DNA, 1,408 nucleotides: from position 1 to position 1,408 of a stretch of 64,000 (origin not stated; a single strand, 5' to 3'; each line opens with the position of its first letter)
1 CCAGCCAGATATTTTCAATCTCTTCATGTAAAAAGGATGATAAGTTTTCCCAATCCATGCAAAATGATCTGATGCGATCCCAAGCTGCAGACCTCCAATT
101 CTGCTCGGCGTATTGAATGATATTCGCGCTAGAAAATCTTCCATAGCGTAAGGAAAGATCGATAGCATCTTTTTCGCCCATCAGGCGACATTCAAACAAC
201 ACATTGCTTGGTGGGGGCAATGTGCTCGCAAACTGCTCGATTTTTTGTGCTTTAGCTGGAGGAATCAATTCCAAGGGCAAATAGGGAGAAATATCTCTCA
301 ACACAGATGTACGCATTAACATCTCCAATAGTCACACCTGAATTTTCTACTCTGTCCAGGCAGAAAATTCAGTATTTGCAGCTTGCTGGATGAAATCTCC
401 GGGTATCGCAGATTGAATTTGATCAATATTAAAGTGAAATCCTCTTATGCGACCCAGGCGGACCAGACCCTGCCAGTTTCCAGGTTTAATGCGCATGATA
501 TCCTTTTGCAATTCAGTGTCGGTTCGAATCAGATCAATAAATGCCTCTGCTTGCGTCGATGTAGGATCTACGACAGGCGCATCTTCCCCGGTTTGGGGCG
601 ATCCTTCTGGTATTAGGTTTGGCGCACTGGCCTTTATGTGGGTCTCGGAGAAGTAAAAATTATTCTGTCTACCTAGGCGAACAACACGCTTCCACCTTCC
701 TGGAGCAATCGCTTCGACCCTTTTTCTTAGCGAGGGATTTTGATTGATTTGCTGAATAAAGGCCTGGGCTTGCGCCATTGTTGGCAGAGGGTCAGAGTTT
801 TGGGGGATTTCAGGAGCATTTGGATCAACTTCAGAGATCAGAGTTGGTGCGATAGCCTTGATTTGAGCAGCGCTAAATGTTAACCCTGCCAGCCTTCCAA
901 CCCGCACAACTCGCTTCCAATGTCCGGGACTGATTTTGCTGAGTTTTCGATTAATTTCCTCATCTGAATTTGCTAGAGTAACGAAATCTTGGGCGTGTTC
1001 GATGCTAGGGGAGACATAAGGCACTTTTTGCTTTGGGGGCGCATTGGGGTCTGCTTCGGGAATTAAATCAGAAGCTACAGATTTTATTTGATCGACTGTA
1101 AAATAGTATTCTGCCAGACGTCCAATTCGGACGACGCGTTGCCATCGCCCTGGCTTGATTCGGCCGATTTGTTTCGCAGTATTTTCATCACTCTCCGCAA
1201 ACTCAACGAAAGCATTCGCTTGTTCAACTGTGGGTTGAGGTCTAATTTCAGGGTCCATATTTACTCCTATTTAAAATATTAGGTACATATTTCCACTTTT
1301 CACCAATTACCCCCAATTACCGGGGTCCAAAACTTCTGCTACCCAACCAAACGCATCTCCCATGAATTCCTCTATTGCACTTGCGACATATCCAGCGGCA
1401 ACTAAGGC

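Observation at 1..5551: Uncharacterised three-gene operon: leaderless LamG giant with acidic repeats, a 4x basic Nif11-like protein, and an unknown third gene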

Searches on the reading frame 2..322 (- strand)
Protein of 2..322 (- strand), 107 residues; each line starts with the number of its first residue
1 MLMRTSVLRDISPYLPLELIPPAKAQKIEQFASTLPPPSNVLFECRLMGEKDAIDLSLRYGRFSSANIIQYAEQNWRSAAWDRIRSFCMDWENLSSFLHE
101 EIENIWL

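Call 5: search_protein_families(library=pfam, proteins=[window:2-322:-], max_evalue=0.1)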
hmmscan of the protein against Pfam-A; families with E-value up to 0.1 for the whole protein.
window:2-322:- (107 aa): 0 families

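Call 6: search_protein_families(library=ncbifam, proteins=[window:2-322:-], max_evalue=0.1)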
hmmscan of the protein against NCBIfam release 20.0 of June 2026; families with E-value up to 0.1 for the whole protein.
window:2-322:- (107 aa): 0 families

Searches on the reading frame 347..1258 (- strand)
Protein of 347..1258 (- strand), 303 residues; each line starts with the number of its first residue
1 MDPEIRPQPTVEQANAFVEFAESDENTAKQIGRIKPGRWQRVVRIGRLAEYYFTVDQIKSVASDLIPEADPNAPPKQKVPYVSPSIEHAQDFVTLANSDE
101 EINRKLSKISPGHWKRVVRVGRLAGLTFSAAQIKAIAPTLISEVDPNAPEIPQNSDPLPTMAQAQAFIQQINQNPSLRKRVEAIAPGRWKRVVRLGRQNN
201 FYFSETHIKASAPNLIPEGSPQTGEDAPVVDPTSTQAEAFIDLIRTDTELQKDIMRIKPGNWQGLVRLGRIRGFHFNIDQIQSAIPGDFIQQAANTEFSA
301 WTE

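Call 5: search_protein_families(library=pfam, proteins=[window:347-1258:-], max_evalue=0.1)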
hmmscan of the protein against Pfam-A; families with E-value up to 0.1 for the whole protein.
window:347-1258:- (303 aa): 1 family
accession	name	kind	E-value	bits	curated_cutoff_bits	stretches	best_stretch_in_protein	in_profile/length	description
PF07862.16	Nif11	-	8.9e-19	68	23.8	3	162-205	4-45/48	Nif11 domain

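Call 6: search_protein_families(library=ncbifam, proteins=[window:347-1258:-], max_evalue=0.1)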
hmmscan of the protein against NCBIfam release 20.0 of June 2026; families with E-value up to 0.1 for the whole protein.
window:347-1258:- (303 aa): 6 families
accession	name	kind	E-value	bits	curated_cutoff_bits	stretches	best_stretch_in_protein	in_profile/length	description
TIGR03798.1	leader_Nif11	subfamily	1.6e-19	69.9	32.3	2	235-284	4-51/68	Nif11-like leader peptide family RiPP precursor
NF006533.0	PRK09010.1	subfamily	0.0072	16.3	260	1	2-50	18-66/177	single-stranded DNA-binding protein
NF010292.0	PRK13732.1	subfamily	0.011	15.7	265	1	2-50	18-66/175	single-stranded DNA-binding protein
NF002981.0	PRK03695.1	equivalog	0.011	15.1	281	0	95-125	117-143/253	vitamin B12 ABC transporter ATP-binding protein BtuD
NF004357.0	PRK05733.1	subfamily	0.074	13.1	241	0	2-50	17-65/172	single-stranded DNA-binding protein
NF005122.0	PRK06556.1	equivalog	0.099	10.3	859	0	89-139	504-552/960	vitamin B12-dependent ribonucleotide reductase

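Call 33: search_solved_structures(query=window:347-1258:-, max_evalue=10)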
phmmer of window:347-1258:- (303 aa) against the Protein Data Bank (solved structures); distinct sequences matched with E-value up to 10: 2.
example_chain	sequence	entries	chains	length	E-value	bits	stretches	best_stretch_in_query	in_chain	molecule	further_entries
7f25_A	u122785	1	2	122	0.33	13.4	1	2-51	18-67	Single-stranded DNA-binding protein 1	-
1sru_A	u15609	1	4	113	1.8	11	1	2-51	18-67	Single-strand binding protein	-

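Call 36: find_homologous_proteins(query=window:347-1258:-)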
Query window:347-1258:- (303 aa): 2 proteins with E <= 0.001 among 2780 candidates.
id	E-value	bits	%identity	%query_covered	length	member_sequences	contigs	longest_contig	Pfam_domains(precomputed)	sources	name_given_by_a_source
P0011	3.4e-198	675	100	100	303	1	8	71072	PF07862.17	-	-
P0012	1.0e-181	621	92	100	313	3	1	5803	PF07862.17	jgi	-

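Call 70: find_encoding_contigs(protein=P0012, flank=10000, max_places=4)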
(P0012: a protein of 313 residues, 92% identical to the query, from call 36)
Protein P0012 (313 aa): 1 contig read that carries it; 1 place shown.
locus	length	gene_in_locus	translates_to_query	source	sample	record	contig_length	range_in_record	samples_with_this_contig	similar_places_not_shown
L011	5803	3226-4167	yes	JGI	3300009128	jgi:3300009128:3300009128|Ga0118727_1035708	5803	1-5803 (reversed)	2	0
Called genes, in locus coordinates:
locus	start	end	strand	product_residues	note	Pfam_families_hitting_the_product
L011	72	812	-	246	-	PF02353:CMAS (weak), PF03848:TehB (faint), PF08003:Methyltransf_9 (weak), PF13489:Methyltransf_23, PF13847:Methyltransf_31, PF08241:Methyltransf_11, PF08242:Methyltransf_12, PF13649:Methyltransf_25, +1 more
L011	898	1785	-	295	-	PF02310:B12-binding, PF04055:Radical_SAM (faint)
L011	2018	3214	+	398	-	PF13385:Laminin_G_3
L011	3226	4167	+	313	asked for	PF07862:Nif11 (faint)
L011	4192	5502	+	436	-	-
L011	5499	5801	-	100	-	?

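Call 122: search_protein_families(library=padloc, proteins=[window:347-1258:-], max_evalue=0.01)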
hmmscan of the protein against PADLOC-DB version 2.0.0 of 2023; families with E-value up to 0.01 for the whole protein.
window:347-1258:- (303 aa): 0 families
